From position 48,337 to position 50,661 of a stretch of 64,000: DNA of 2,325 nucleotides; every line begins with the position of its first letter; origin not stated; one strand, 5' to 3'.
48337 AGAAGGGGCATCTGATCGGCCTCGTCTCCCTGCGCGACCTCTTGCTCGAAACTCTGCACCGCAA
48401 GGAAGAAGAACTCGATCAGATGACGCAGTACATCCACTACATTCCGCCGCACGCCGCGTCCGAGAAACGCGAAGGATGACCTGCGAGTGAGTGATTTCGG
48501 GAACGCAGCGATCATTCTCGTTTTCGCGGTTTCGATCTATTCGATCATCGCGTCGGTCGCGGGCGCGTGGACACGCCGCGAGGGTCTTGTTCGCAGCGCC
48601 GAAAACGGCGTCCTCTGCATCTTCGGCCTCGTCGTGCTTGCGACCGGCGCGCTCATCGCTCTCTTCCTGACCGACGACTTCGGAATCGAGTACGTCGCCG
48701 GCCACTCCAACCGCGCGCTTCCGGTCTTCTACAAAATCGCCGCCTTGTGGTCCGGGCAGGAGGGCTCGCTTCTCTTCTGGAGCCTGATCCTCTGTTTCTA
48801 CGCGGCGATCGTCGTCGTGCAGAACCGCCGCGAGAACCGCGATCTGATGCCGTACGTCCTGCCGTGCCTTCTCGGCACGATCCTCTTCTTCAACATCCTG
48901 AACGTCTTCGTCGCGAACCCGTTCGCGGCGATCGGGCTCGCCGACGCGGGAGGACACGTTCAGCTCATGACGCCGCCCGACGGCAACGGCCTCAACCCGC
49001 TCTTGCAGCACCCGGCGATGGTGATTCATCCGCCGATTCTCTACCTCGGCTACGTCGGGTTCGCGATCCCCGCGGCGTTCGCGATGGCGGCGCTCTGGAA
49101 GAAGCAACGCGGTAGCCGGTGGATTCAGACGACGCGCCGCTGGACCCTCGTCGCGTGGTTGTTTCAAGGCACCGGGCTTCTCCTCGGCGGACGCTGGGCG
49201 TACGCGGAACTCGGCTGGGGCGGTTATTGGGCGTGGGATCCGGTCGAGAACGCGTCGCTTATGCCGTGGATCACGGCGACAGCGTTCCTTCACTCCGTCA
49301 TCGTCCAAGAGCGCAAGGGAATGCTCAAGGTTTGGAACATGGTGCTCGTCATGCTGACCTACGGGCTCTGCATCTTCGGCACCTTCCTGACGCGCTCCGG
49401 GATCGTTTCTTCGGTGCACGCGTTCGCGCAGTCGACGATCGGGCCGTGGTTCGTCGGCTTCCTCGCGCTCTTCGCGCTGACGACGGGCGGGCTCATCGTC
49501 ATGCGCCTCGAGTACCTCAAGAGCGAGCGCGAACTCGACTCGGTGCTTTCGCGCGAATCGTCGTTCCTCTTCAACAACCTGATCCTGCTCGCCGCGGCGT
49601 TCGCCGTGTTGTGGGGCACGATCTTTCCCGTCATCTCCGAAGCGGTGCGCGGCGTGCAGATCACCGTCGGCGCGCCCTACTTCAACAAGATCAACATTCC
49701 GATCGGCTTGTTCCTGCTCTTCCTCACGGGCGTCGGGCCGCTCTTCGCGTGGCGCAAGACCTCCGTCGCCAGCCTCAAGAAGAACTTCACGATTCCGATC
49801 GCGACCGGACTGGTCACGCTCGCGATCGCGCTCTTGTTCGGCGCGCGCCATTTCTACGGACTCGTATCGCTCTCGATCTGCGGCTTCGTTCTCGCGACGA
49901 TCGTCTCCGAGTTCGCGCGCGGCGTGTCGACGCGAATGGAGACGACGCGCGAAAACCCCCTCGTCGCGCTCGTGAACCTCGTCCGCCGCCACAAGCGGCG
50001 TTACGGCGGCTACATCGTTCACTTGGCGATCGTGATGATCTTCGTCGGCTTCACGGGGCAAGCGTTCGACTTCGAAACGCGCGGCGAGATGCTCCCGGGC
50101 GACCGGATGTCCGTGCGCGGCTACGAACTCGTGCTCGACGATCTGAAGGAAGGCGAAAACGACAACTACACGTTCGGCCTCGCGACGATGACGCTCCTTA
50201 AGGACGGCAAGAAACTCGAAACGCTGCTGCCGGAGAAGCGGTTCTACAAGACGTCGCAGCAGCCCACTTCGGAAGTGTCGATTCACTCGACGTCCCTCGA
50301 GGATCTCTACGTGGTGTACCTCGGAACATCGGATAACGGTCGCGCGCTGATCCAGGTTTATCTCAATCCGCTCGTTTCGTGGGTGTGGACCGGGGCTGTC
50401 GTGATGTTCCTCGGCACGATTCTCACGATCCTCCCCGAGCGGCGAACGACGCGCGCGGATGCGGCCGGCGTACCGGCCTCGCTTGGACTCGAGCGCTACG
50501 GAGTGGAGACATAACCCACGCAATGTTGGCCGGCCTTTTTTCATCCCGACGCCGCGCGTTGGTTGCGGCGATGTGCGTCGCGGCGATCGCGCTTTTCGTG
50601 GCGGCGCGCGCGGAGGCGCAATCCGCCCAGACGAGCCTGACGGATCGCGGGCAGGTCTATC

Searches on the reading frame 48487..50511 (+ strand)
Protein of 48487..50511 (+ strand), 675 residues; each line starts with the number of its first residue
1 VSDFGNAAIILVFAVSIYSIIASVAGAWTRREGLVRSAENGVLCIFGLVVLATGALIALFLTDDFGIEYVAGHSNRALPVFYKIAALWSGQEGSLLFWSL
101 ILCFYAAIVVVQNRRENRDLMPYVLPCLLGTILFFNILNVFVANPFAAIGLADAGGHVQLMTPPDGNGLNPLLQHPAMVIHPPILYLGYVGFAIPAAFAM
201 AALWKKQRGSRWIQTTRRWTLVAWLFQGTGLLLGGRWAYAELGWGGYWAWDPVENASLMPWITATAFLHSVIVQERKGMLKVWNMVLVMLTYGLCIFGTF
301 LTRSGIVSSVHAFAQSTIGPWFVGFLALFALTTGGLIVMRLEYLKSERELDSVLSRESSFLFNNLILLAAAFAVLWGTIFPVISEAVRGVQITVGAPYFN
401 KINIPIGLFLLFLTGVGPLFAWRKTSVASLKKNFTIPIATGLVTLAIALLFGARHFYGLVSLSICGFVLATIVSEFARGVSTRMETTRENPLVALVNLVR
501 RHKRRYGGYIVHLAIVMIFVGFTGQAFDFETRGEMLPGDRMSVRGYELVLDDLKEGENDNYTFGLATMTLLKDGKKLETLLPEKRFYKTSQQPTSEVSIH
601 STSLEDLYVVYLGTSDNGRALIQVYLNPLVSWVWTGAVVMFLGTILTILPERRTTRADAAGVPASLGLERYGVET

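Call 45: search_protein_families(library=pfam, proteins=[window:48487-50511:+], max_evalue=0.00001)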
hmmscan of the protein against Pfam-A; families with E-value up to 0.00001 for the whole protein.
window:48487-50511:+ (675 aa): 2 families
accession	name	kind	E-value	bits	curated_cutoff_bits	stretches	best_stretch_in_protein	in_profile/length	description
PF16327.10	CcmF_C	-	3.6e-66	224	28.7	1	327-648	2-320/323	Cytochrome c-type biogenesis protein CcmF C-terminal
PF01578.25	Cytochrom_C_asm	-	4.6e-37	128.2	29.9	1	88-304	1-206/212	Cytochrome C assembly protein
